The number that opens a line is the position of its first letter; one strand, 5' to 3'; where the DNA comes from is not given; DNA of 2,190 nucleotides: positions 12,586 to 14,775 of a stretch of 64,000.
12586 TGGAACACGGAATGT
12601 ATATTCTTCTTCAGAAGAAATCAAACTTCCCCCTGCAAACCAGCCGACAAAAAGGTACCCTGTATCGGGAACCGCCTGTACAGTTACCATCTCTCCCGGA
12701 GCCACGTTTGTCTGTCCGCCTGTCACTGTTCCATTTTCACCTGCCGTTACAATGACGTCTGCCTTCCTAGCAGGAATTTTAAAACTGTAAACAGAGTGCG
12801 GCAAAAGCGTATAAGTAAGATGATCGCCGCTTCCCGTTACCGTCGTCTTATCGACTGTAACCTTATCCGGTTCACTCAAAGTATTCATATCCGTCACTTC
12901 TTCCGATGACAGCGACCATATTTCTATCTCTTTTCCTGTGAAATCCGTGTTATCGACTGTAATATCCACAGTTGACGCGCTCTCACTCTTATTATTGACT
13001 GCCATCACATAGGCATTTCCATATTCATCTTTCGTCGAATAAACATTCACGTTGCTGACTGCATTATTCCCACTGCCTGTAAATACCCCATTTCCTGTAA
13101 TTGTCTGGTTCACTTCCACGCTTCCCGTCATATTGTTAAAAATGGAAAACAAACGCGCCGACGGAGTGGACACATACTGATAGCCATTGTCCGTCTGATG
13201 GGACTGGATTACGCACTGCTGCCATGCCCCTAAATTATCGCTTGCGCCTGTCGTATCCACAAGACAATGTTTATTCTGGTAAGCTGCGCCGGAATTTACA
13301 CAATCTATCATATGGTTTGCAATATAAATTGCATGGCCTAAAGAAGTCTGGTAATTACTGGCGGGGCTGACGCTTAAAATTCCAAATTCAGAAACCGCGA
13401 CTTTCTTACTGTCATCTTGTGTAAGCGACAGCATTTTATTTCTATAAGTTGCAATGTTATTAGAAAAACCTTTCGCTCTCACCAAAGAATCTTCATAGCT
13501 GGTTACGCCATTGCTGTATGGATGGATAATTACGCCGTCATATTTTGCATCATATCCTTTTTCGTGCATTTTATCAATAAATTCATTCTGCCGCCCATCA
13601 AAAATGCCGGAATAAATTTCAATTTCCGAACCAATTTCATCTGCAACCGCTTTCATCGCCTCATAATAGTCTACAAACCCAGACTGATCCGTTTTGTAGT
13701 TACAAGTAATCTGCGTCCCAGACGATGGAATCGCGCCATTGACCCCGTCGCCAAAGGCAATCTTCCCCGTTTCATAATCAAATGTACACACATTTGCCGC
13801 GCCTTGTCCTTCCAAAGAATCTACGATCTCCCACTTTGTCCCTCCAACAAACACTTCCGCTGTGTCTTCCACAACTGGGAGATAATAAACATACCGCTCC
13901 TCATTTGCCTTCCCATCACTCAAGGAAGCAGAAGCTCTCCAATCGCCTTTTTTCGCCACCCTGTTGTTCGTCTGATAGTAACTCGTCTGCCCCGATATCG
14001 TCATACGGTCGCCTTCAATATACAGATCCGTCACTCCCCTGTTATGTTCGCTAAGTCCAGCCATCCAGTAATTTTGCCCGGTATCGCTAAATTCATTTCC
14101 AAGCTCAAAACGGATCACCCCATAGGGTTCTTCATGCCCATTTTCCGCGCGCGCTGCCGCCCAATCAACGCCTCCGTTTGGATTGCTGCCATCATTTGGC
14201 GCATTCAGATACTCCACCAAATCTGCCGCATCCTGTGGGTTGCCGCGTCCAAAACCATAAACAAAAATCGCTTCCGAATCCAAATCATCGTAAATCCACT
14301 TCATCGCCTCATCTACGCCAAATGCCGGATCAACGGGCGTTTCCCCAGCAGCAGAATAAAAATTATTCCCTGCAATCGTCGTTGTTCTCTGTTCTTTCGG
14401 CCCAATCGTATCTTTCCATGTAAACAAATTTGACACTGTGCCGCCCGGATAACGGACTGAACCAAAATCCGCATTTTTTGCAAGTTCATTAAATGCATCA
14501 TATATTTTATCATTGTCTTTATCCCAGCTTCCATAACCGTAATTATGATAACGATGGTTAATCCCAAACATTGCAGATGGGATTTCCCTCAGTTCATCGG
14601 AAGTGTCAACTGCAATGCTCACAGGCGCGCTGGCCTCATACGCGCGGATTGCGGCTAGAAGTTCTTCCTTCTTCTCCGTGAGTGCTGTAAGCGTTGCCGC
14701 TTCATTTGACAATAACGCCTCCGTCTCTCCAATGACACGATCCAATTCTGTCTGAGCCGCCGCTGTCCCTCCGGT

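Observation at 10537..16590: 2017-aa multimodular surface glycoside hydrolase (LamG x2, GH51-like core, ~10 Listeria-Bacteroides repeats, BspA LRR, polybasic tail)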

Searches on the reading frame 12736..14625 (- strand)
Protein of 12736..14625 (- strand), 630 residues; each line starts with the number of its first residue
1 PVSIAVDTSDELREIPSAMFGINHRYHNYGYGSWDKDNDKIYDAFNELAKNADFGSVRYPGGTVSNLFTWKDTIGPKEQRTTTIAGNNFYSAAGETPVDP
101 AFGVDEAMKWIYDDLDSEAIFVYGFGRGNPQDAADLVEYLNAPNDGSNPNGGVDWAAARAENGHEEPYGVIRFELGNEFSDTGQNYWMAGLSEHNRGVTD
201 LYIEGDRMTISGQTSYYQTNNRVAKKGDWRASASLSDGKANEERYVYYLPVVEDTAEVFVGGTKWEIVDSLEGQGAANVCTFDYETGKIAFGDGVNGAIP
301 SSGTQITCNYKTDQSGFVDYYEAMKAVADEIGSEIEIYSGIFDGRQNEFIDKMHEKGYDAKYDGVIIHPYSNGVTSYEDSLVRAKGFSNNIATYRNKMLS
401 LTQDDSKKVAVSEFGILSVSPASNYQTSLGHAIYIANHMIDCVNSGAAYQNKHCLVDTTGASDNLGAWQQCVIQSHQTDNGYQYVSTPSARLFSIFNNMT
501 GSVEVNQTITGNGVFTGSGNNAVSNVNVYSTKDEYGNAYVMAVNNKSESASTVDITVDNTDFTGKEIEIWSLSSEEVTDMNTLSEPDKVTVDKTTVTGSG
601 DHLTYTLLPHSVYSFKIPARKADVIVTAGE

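Call 8: search_solved_structures(query=window:12736-14625:-, max_evalue=1, show_alignments=3)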
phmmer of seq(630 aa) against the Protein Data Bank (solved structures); distinct sequences matched with E-value up to 1: 18.
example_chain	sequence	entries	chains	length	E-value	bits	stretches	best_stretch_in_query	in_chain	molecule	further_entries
2vrk_A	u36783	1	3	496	7.5e-11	44.6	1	47-185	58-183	ALPHA-L-ARABINOFURANOSIDASE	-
2vrq_A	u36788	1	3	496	1.7e-10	43.4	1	47-185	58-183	ALPHA-L-ARABINOFURANOSIDASE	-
6zt8_A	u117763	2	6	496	4.3e-10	42.1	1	48-185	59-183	Alpha-L-arabinofuranosidase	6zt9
6zt6_A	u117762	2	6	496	4.4e-10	42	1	48-185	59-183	Alpha-L-arabinofuranosidase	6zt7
6zta_A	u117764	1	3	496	5.7e-10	41.6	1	48-185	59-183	Alpha-L-arabinofuranosidase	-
4atw_A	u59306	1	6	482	1.1e-09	40.7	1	47-182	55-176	ALPHA-L-ARABINOFURANOSIDASE DOMAIN PROTEIN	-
3ug3_A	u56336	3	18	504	1.2e-09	40.6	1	47-182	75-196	Alpha-L-arabinofuranosidase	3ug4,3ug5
3s2c_A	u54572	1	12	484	1.8e-09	40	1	47-182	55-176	Alpha-N-arabinofuranosidase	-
2y2w_A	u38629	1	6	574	1.5e-08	37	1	46-185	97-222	ARABINOFURANOSIDASE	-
8i0a_A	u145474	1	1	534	2.5e-08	36.2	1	56-179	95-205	alpha-L-arabinofuranosidase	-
2c7f_A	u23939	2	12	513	7.7e-08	34.6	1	29-180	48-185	ALPHA-L-ARABINOFURANOSIDASE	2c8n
5o7z_A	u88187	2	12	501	9.5e-08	34.3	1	29-181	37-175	Intracellular exo-alpha-(1->5)-L-arabinofuranosidase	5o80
6d25_A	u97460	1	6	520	1.7e-07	33.5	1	55-186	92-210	Alpha-L-arabinosidase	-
1pz3_A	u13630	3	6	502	1.8e-07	33.4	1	42-181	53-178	Alpha-L-arabinofuranosidase | Intracellular exo-alpha-(1->5)-L-arabinofuranosidase | GH51 a-l-arabinofuranosidase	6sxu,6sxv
5o81_A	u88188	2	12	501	5.1e-07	31.9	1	29-180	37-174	Intracellular exo-alpha-(1->5)-L-arabinofuranosidase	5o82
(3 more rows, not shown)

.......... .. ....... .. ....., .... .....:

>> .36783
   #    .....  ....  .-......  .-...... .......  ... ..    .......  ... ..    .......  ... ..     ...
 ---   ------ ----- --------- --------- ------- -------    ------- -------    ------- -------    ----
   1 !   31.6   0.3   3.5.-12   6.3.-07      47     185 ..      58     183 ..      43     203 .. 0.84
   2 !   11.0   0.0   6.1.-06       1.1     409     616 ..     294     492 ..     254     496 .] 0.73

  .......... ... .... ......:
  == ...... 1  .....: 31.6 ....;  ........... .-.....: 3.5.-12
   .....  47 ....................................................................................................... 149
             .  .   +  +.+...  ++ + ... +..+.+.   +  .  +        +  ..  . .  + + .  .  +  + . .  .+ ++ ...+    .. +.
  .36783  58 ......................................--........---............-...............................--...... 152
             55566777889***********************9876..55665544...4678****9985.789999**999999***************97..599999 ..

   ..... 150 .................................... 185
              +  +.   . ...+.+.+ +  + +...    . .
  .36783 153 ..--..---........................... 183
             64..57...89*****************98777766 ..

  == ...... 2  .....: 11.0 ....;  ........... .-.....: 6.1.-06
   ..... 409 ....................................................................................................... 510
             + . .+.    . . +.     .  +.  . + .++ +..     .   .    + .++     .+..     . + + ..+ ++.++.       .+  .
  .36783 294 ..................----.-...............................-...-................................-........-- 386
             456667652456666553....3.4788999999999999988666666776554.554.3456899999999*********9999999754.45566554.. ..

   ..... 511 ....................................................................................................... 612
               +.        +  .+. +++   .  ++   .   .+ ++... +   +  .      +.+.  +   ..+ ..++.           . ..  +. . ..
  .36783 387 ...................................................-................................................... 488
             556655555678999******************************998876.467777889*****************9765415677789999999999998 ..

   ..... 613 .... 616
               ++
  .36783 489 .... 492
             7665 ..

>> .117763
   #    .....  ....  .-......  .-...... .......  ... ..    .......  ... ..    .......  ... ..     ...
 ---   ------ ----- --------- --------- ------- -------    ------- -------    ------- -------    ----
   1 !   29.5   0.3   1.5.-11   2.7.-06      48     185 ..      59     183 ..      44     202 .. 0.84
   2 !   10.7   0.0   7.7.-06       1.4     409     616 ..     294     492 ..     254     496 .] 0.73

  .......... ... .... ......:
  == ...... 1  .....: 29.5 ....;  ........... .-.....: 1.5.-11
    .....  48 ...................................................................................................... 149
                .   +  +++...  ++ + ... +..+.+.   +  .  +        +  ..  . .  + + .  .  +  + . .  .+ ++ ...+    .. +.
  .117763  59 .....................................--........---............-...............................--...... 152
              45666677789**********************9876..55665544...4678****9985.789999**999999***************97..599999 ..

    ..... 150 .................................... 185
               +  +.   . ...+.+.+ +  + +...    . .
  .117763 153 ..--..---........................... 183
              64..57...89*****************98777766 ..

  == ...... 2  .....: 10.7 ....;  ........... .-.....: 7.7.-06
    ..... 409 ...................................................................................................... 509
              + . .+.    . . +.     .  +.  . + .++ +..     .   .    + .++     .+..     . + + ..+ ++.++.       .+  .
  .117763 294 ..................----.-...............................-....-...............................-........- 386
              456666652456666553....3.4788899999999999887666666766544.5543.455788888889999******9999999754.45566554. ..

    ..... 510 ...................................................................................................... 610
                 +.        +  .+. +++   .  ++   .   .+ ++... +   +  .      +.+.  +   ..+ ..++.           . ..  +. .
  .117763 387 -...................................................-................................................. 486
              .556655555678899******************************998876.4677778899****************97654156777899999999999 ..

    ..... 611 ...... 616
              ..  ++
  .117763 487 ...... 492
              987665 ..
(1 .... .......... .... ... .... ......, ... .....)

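Call 11: find_homologous_proteins(query=window:12763-14625:-)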
Query seq(621 aa) (621 aa): 262 proteins with E <= 0.001 among 8000 candidates; the best 120 are listed.
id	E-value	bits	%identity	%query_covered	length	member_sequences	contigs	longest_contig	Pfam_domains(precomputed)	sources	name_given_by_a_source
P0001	0.0e+0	1037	79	93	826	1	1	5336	PF18998.7,PF06964.19,PF22848.3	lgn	-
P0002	0.0e+0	1022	73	100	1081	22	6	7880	PF13385.14,PF18998.7,PF06964.19,PF22848.3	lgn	-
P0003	0.0e+0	1012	71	100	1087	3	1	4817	PF13385.14,PF18998.7,PF06964.19,PF22848.3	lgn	-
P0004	9.2e-291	984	70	100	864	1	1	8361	PF18998.7,PF06964.19,PF22848.3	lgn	-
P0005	5.7e-283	958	69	100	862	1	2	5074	PF18998.7,PF06964.19,PF22848.3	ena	-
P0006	2.2e-221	755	57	99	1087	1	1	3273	PF13385.14,PF06964.19,PF22848.3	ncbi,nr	ncbi:MAG: hypothetical protein NC311_19415, partial [Muribaculaceae bacterium]|nr:hypothetical prote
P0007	3.0e-185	636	51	100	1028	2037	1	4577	PF13385.14,PF06964.19,PF22848.3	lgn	-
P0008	6.7e-185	634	51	100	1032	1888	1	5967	PF13385.14,PF06964.19,PF22848.3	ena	-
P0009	1.1e-178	614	50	99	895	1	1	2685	PF07953.21,PF00354.25,PF13385.14,PF06964.19,PF22848.3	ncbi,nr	ncbi:MAG: hypothetical protein IKW28_01170, partial [Lachnospiraceae bacterium]|nr:hypothetical prot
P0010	3.0e-131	457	42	99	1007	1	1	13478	PF13385.14,PF22848.3,PF22888.2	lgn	-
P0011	6.7e-130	453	42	99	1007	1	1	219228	PF13385.14,PF22848.3,PF22888.2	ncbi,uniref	ncbi:FIMAH domain-containing protein [Sporosarcina sp. NPDC096371]|uniref:FIMAH domain-containing pr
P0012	1.9e-127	445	42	100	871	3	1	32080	PF13385.14,PF22848.3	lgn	-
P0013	1.1e-122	429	56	59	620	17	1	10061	PF13385.14,PF22848.3,PF02210.32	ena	-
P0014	1.2e-117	412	40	99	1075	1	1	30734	PF07953.21,PF13385.14,PF06964.19,PF22848.3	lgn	-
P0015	4.5e-116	407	40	99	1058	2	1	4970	PF00404.25,PF13385.14,PF06964.19,PF22848.3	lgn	-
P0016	3.5e-115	404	39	100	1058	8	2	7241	PF13385.14,PF06964.19,PF22848.3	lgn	-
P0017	4.4e-115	404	39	100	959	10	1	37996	PF13385.14,PF06964.19,PF22848.3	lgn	-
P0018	4.9e-115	404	39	99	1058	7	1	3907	PF13385.14,PF06964.19,PF22848.3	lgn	-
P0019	1.2e-114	402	40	99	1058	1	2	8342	PF07953.21,PF13385.14,PF06964.19,PF22848.3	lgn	-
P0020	3.6e-112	394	75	39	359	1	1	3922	PF18998.7,PF06964.19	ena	-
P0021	6.7e-110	387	37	99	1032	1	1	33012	PF13385.14,PF06964.19,PF22848.3,PF02368.25,PF07554.20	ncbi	ncbi:MAG: LamG-like jellyroll fold domain-containing protein [Dehalobacterium sp.]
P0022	2.9e-109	385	38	99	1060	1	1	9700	PF00404.25,PF13385.14,PF06964.19,PF22848.3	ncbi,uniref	ncbi:LamG-like jellyroll fold domain-containing protein [Clostridium sp.]|uniref:LamG-like jellyroll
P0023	1.1e-105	373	39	99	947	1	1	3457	PF09479.17,PF18998.7,PF06964.19,PF22848.3,PF07554.20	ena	-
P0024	5.1e-105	371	38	99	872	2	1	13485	PF06964.19,PF22848.3,PF00395.26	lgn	-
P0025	8.7e-105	370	37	100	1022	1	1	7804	PF00404.25,PF13385.14,PF06964.19,PF22848.3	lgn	-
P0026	1.6e-104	369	35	99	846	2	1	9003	PF13385.14,PF06964.19,PF22848.3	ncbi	-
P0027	2.3e-103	365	35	99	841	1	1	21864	PF13385.14,PF06964.19,PF22848.3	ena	-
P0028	3.5e-102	361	36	100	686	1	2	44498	PF06964.19,PF22848.3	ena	-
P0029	2.8e-99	352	36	96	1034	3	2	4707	PF13385.14,PF06964.19,PF22848.3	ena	-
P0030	4.0e-99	351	37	100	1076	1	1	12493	PF00354.25,PF13385.14,PF06964.19,PF22848.3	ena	-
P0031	4.7e-98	348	37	100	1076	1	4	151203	PF00354.25,PF13385.14,PF06964.19,PF22848.3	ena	-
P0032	4.7e-98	348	37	100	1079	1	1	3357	PF00354.25,PF13385.14,PF06964.19,PF22848.3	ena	-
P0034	2.3e-97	345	37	100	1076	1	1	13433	PF13385.14,PF06964.19,PF22848.3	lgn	-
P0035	7.3e-95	337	35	99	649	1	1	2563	PF06964.19,PF22848.3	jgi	jgi:alpha-N-arabinofuranosidase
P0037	1.2e-94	336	36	97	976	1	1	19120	PF00354.25,PF13385.14,PF06964.19,PF22848.3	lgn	-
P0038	1.4e-94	336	35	99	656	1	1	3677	PF06964.19,PF22848.3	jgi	jgi:alpha-L-arabinofuranosidase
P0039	1.4e-93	333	35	99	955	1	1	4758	PF06964.19,PF22848.3,PF07554.20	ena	-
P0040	3.9e-92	328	62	41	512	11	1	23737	PF09479.17,PF13306.13,PF18998.7,PF06964.19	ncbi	-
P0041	3.1e-91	325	35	98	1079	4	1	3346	PF13385.14,PF06964.19,PF22848.3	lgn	-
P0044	3.8e-90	321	35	97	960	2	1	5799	PF06964.19,PF22848.3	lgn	-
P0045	5.9e-88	314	36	99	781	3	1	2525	PF06964.19,PF22848.3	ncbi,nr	ncbi:MAG: alpha-L-arabinofuranosidase C-terminal domain-containing protein, partial [Helcococcus sp.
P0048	1.1e-82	297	33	99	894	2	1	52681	PF06964.19,PF22848.3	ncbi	-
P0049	6.3e-82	294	33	99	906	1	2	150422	PF06964.19,PF22848.3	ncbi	-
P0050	7.7e-81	291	32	99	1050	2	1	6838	PF07532.18,PF00404.25,PF06964.19,PF22848.3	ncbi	-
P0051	1.3e-79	287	32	99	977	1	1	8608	PF06964.19,PF22848.3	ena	-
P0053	6.6e-77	278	33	100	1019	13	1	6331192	PF06964.19,PF22848.3,PF00395.26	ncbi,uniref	ncbi:S-layer homology domain-containing protein [Paenibacillus chitinolyticus]|uniref:S-layer homolo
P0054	1.6e-76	276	38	82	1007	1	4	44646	PF09479.17,PF16820.12,PF18998.7,PF06964.19,PF22848.3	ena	-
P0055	2.1e-75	273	31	100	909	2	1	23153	PF06964.19,PF22848.3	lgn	-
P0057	1.1e-73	267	32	100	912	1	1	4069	PF06964.19,PF22848.3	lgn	-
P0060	4.1e-72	262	32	99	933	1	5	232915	PF06964.19,PF22848.3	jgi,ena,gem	-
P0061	6.7e-72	261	30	100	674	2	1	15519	PF06964.19,PF22848.3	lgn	-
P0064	6.2e-70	255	37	82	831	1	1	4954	PF09479.17,PF16820.12,PF18998.7,PF06964.19,PF22848.3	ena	-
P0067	1.1e-69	254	29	99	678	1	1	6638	PF06964.19,PF22848.3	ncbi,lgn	-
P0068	1.3e-69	254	30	99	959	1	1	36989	PF07532.18,PF06964.19,PF22848.3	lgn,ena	-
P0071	1.5e-68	250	32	100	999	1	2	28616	PF06964.19,PF22848.3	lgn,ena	-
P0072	3.2e-68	249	32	99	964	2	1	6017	PF06964.19,PF22848.3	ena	-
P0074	1.8e-67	247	35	81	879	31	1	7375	PF06964.19,PF22848.3,PF07554.20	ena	-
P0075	1.6e-66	243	31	99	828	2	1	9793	PF06964.19,PF22848.3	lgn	-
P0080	4.6e-64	235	33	80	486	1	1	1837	PF06964.19,PF22848.3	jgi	jgi:alpha-N-arabinofuranosidase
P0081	2.8e-63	233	31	99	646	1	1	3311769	PF22848.3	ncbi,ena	-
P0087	1.3e-56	211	28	99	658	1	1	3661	PF06964.19,PF22848.3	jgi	jgi:alpha-N-arabinofuranosidase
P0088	2.9e-56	210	34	74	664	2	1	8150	PF06964.19,PF22848.3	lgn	-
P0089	2.6e-55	206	29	84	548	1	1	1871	PF06964.19,PF22848.3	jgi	jgi:alpha-N-arabinofuranosidase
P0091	3.2e-55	206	29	99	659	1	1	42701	PF06964.19,PF22848.3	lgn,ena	-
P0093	3.5e-53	199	47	33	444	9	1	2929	PF18998.7,PF06964.19,PF25833.1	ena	-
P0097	7.3e-47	178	46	33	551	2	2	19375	PF06964.19,PF22848.3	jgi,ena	-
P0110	3.2e-42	163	47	30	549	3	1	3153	PF06964.19,PF22848.3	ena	-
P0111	4.6e-42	163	26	100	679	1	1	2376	PF06964.19,PF22848.3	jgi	jgi:alpha-L-arabinofuranosidase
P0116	4.6e-33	133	49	22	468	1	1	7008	PF06964.19,PF22848.3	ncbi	ncbi:MAG: hypothetical protein ACE5JC_04605, partial [Candidatus Zixiibacteriota bacterium]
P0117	4.8e-31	126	42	28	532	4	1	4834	PF06964.19,PF22848.3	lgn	-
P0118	3.8e-27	113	43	25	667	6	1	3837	PF06964.19,PF22848.3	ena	-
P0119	4.6e-27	113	43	25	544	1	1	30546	PF06964.19,PF22848.3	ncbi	-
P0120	4.9e-27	113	44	25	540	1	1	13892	PF12891.14,PF06964.19,PF22848.3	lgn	-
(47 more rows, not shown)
